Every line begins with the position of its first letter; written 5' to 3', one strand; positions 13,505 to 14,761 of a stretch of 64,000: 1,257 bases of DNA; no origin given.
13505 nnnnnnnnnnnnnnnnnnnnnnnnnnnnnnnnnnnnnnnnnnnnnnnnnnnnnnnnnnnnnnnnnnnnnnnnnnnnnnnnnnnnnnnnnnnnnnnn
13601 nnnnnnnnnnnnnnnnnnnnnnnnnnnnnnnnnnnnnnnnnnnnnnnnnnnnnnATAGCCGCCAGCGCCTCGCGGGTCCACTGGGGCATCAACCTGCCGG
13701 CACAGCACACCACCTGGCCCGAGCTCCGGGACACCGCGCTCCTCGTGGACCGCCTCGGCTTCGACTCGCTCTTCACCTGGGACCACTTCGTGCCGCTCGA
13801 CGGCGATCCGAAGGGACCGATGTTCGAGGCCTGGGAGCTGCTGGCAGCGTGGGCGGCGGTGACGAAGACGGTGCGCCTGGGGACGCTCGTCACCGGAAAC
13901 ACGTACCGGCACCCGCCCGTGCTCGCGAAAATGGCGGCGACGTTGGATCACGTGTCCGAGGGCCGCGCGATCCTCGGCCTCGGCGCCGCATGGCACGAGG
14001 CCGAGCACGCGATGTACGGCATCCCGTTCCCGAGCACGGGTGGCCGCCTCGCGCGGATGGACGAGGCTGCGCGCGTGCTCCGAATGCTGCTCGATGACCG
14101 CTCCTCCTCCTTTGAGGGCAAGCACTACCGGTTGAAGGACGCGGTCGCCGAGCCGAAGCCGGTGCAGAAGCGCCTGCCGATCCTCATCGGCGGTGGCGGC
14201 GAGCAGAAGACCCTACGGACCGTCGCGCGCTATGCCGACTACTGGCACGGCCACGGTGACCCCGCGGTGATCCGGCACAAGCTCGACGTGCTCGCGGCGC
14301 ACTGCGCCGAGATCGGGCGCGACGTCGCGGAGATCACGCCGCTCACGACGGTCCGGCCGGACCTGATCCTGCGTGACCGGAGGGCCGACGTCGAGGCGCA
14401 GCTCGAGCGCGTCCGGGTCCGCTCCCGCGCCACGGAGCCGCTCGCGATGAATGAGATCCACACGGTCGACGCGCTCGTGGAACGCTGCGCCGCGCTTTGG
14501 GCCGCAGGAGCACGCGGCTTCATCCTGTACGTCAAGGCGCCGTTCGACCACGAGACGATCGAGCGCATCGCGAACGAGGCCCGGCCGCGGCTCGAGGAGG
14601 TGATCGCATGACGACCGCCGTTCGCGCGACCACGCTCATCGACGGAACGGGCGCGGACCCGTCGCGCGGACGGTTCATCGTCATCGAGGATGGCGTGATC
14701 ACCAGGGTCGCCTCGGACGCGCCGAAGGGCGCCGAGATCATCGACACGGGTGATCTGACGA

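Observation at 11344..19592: F420-centred enzyme cluster with a Cys/Thr proline-racemase-family dehydratase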

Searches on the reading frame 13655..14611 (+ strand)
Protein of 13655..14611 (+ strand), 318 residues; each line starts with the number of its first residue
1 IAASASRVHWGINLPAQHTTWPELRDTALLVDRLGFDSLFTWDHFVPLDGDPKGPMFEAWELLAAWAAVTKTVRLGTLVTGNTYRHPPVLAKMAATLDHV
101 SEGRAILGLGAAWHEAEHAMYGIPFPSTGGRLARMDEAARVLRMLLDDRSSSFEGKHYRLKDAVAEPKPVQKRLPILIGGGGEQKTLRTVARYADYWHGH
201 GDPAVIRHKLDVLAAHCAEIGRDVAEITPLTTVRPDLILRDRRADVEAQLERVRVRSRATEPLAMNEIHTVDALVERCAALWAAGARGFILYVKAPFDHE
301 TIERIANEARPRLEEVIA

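Call 6: search_protein_families(library=pfam, proteins=[window:13745-14611:+])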
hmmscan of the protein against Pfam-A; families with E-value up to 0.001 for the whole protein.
window:13745-14611:+ (288 aa): 1 family
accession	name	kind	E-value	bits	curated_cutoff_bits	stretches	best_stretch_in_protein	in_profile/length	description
PF00296.26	Bac_luciferase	-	6.4e-48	164.1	27.9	1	2-224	33-245/314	Luciferase-like monooxygenase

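Call 7: search_protein_families(library=ncbifam, proteins=[window:13745-14611:+])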
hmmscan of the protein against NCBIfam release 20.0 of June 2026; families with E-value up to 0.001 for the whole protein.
window:13745-14611:+ (288 aa): 29 families (the best 25 are shown)
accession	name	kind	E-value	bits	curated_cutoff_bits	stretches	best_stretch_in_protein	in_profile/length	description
TIGR03560.1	F420_Rv1855c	subfamily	5.4e-76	255.3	231.4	1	2-198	23-223/227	TIGR03560 family F420-dependent LLM class oxidoreductase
TIGR03856.1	F420_MSMEG_2906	subfamily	1.5e-57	195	243.7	1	2-200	26-207/249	LLM class F420-dependent oxidoreductase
TIGR03619.1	F420_Rv2161c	subfamily_domain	1.3e-45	156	166.9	1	2-218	8-218/247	TIGR03619 family F420-dependent LLM class oxidoreductase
TIGR03621.1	F420_MSMEG_2516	subfamily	1.1e-36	126.6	213.15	1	3-165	25-171/295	TIGR03621 family F420-dependent LLM class oxidoreductase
TIGR03557.1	F420_G6P_family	subfamily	2.6e-25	89.2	210.4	1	3-167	24-185/316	TIGR03557 family F420-dependent LLM class oxidoreductase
TIGR03571.1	lucif_BA3436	subfamily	3.7e-24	85.5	303.9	1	2-167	41-204/304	TIGR03571 family LLM class oxidoreductase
TIGR04021.1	LLM_DMSO2_sfnG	equivalog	7.9e-24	84.7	382.95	1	27-223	61-252/350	dimethylsulfone monooxygenase SfnG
TIGR03612.1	RutA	equivalog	3e-19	69.7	498.3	1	27-197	65-238/355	pyrimidine utilization protein A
TIGR03559.1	F420_Rv3520c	subfamily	6.7e-19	68.1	335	1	27-168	38-187/325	LLM class F420-dependent oxidoreductase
TIGR03555.1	F420_mer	equivalog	3.5e-18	66.1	348.7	1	30-165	41-171/325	5,10-methylenetetrahydromethanopterin reductase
NF002619.0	PRK02271.1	equivalog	4.7e-18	65.6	276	1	28-165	41-172/329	5,10-methylenetetrahydromethanopterin reductase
TIGR03564.1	F420_MSMEG_4879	subfamily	2e-17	63.7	234.25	1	27-165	24-158/265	TIGR03564 family F420-dependent LLM class oxidoreductase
NF001939.1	PRK00719.1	subfamily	2.9e-17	62.5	510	1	28-195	54-220/373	alkanesulfonate monooxygenase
TIGR03565.1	alk_sulf_monoox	equivalog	3.7e-17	62.4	518.2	1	28-212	54-232/346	FMNH2-dependent alkanesulfonate monooxygenase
TIGR03854.1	F420_MSMEG_3544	hypoth_equivalog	3.7e-15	56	295.6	1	38-195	52-206/290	TIGR03854 family LLM class F420-dependent oxidoreductase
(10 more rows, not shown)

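Call 38: find_related_loci(query=A1, collection=metagenome_contigs, flank=7000)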
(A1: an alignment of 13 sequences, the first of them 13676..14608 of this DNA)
Query A1 (311 aa) in metagenome_contigs; peptide patterns used: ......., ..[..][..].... (x = any residue, [..] = any of these).
600 stretches matched a pattern (row limit reached: there are more); 530 encode a relative of the query (tblastn E <= 1e-3); the best 80 are kept; 80 distinct loci.
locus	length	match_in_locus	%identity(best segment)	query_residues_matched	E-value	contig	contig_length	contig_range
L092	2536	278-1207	80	2-311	0e+0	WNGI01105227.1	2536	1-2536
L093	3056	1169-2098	81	2-311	1e-179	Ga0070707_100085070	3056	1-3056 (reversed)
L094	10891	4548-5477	80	2-311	1e-169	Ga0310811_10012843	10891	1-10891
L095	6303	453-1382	80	2-311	1e-167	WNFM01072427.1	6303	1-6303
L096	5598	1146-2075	78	2-311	7e-166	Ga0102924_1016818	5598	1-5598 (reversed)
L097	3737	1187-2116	77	2-311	8e-170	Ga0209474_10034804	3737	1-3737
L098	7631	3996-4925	79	2-311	9e-164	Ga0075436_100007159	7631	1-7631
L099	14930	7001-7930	77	2-311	4e-154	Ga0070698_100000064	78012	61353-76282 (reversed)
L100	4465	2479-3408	74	2-311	8e-157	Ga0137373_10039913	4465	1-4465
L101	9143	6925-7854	74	2-311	3e-153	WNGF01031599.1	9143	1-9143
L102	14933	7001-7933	72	1-311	1e-148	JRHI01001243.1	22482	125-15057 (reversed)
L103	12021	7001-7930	68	2-311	9e-142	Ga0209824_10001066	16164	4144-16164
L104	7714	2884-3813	65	1-310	8e-134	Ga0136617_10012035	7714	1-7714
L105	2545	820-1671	65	2-311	2e-134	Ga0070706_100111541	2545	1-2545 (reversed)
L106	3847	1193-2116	63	2-310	2e-129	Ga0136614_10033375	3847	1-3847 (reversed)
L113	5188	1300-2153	65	2-310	2e-95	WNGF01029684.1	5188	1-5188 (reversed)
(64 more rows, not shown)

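Call 48: search_protein_families(library=pfam, proteins=[window:13655-14611:+], max_evalue=0.001)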
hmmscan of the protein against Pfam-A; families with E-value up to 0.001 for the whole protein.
window:13655-14611:+ (318 aa): 1 family
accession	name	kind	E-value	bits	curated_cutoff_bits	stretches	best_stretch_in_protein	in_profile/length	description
PF00296.26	Bac_luciferase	-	2.7e-50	172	27.9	1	18-254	11-245/314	Luciferase-like monooxygenase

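Call 54: search_protein_families(library=pfam, proteins=[L103:7728-9926:+, L104:3816-4583:-, L102:8013-8897:-, L113:2192-3619:+, L105:1412-2545:+, L103:5012-6763:-], max_evalue=0.001)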
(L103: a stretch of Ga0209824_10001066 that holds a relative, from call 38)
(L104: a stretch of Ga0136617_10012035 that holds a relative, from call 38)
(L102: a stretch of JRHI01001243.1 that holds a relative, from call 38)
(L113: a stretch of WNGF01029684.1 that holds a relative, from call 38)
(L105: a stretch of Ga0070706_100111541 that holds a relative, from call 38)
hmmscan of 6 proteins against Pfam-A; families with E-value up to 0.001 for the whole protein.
L103:7728-9926:+ (733 aa): 2 families
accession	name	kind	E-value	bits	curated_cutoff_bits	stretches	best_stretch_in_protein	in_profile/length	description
PF05649.18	Peptidase_M13_N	-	7.7e-109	365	32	1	88-476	2-381/381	Peptidase family M13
PF01431.27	Peptidase_M13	-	1.8e-68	230.7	24.5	1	529-727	2-202/205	Peptidase family M13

L104:3816-4583:- (256 aa): 1 family
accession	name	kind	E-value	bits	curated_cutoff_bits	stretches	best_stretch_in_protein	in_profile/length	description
PF03575.23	Peptidase_S51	-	1.2e-39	136.6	23.9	1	59-228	23-204/206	Peptidase family S51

L102:8013-8897:- (295 aa): 1 family
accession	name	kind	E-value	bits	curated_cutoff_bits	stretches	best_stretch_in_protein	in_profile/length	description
PF03575.23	Peptidase_S51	-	1.4e-34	120.1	23.9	1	83-258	20-203/206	Peptidase family S51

L113:2192-3619:+ (476 aa): 1 family
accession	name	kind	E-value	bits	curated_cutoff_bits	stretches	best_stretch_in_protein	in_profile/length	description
PF03972.19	MmgE_PrpD_N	-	6.2e-23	81.7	32.1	1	33-265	1-238/244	MmgE/PrpD N-terminal domain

L105:1412-2545:+ (378 aa): 1 family
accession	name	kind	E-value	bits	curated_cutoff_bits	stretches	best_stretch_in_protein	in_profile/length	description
PF05649.18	Peptidase_M13_N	-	6.1e-65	220.5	32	1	108-377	2-265/381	Peptidase family M13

L103:5012-6763:- (584 aa): 4 families
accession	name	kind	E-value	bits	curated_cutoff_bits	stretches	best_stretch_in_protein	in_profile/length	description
PF01555.25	N6_N4_Mtase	-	1e-36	127.4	26.7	1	58-390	1-211/221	DNA methylase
PF22722.2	NA-iREase1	-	4.3e-11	43.2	27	1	453-549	19-105/106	NACHT-associated inactive Restriction Endonuclease 1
PF04471.18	Mrr_cat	-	2.7e-08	34.3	21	1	454-535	29-108/115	Restriction endonuclease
PF02086.21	MethyltransfD12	-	3.5e-05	24.1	22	0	55-81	173-199/253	D12 class N6 adenine-specific DNA methyltransferase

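Call 59: find_homologous_proteins(query=window:13676-14608:+, max_evalue=1e-30)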
Query window:13676-14608:+ (311 aa): 5494 proteins with E <= 1e-30 among 8000 candidates; the best 120 are listed.
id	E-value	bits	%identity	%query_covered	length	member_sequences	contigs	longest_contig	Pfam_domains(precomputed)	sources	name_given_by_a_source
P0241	5.9e-177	606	93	93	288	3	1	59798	PF00296.27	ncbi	-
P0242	2.9e-172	590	83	100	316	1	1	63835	PF00296.27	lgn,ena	-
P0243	3.2e-170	584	80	100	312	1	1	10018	PF00296.27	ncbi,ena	ncbi:MAG TPA: TIGR03560 family F420-dependent LLM class oxidoreductase [Candidatus Limnocylindria ba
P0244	9.2e-170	582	81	100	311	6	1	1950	PF00296.27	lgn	-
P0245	1.1e-169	582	81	100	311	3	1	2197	PF00296.27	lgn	-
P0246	7.3e-168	576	80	100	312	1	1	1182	PF00296.27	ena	-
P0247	5.0e-167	573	86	93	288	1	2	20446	PF00296.27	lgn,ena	-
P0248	8.8e-166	569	86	93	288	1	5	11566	PF00296.27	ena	-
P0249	5.9e-165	566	85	93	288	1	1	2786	PF00296.27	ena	-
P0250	1.8e-164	565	85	92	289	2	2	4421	PF00296.27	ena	-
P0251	1.8e-163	562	78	98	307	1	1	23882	PF00296.27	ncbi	ncbi:MAG TPA: TIGR03560 family F420-dependent LLM class oxidoreductase [Candidatus Limnocylindria ba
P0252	2.6e-162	558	82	95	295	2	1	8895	PF00296.27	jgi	-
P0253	5.1e-161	553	78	100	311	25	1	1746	PF00296.27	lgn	-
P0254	1.2e-160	552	77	100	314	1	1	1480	PF00296.27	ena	-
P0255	5.3e-160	550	82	93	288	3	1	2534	PF00296.27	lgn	-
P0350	2.4e-132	459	68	98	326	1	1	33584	PF00296.27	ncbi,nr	ncbi:MAG: TIGR03560 family F420-dependent LLM class oxidoreductase [Chloroflexota bacterium]|nr:TIGR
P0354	7.2e-131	454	65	100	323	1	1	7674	PF00296.27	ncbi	ncbi:MAG: TIGR03560 family F420-dependent LLM class oxidoreductase [Candidatus Limnocylindria bacter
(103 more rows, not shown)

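Call 67: predict_structure(alignment_id=A2)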
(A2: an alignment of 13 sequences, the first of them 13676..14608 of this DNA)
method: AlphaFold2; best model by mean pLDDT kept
length: 311 residues; sequences in the alignment: 13
mean_pLDDT: 90.5   pTM: 0.89
mean pLDDT of the five models: 90.5, 89.8, 89.5, 85.5, 74.9
residues with pLDDT >= 90: 225; 70-90: 67; 50-70: 14; < 50: 5
segments of 3 or more residues with pLDDT < 50: 39-43
pLDDT, mean of each block of 10 residues (from residue 1): 93 91 98 76 55 89 97 78 94 97 77 79 89 95 94 93 95 90 97 95 98 98 91 94 91 82 96 98 93 97 98 94
secondary structure, 60 per line:
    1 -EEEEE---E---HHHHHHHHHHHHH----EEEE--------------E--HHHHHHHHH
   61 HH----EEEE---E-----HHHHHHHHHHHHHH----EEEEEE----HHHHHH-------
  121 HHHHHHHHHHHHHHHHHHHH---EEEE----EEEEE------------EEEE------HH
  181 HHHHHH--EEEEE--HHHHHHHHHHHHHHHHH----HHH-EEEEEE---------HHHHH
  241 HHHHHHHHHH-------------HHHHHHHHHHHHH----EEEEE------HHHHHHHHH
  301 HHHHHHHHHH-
elements in order: E2-6 H14-26 E31-34 H52-62 E67-70 H80-93 E98-103 H108-113 H121-140 E144-147 E152-156 E169-172 H179-186 E189-193 H196-212 E221-226 H236-250 H264-276 E281-285 H292-310

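Call 71: fold_search(model_id=the predicted structure, library=pdb)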
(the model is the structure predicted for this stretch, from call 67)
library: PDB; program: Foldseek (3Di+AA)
matches with E <= 10: 1829; with E <= 0.001: 272
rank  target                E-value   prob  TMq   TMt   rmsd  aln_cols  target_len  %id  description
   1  3rao_B                9.6e-21  1.00  0.82  0.74   4.1       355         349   22  Crystal Structure of the Luciferase-like Monooxygenase from Bacillus cereus ATCC 10987. (released 2011-05-11)
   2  8qpl_A                1.0e-20  1.00  0.81  0.76   4.1       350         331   22  F420-Dependent Methylene-Tetrahydromethanopterin Reductase with F420 from Methanocaldococcus jannaschii (released 2024-05-29)
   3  3rao_A                1.0e-20  1.00  0.81  0.74   4.7       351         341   23  Crystal Structure of the Luciferase-like Monooxygenase from Bacillus cereus ATCC 10987. (released 2011-05-11)
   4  8vw6_A                1.5e-20  1.00  0.80  0.73   5.1       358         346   24  Crystal structure of SsuD (released 2025-02-05)
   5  8qq8                  9.9e-20  1.00  0.80  0.75   5.6       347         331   22  Crystal Structure of F420-dependent Methylene-Tetrahydromethanopterin Reductase Mutant E6Q from Methanocaldococcus Janna (released 2024-05-29)
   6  8qpl_B                1.4e-19  1.00  0.80  0.77   5.3       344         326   23  F420-Dependent Methylene-Tetrahydromethanopterin Reductase with F420 from Methanocaldococcus jannaschii (released 2024-05-29)
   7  8qpm_A                3.0e-19  1.00  0.79  0.75   4.4       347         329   22  Structure of methylene-tetrahydromethanopterin reductase from Methanocaldococcus jannaschii (released 2024-05-29)
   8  7jv3_C                3.4e-19  1.00  0.76  0.74   3.5       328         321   20  Crystal structure of alkanesulfonate monooxygenase MsuD from Pseudomonas fluorescens (released 2021-05-26)
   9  5lxe_B                3.6e-19  1.00  0.83  0.85   3.6       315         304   23  F420-dependent glucose-6-phosphate dehydrogenase from Rhodococcus jostii RHA1 (released 2016-12-28)
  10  8qpm_C                3.8e-19  1.00  0.79  0.76   5.2       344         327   22  Structure of methylene-tetrahydromethanopterin reductase from Methanocaldococcus jannaschii (released 2024-05-29)
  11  7k64_D                5.7e-19  1.00  0.79  0.72   3.4       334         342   20  Binary titrated soak structure of alkanesulfonate monooxygenase MsuD from Pseudomonas fluorescens with FMN (released 2021-05-26)
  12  7k64_B                6.4e-19  1.00  0.76  0.71   4.4       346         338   21  Binary titrated soak structure of alkanesulfonate monooxygenase MsuD from Pseudomonas fluorescens with FMN (released 2021-05-26)
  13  8t0u_C                8.5e-19  1.00  0.80  0.78   4.4       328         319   20  Crystal structure of dimethylsulfone monooxygenase SfnG from Pseudomonas fluorescens (released 2024-11-27)
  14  8t0u_D                9.1e-19  1.00  0.80  0.81   3.8       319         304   21  Crystal structure of dimethylsulfone monooxygenase SfnG from Pseudomonas fluorescens (released 2024-11-27)
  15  8t0u_A                9.1e-19  1.00  0.81  0.78   4.0       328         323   20  Crystal structure of dimethylsulfone monooxygenase SfnG from Pseudomonas fluorescens (released 2024-11-27)
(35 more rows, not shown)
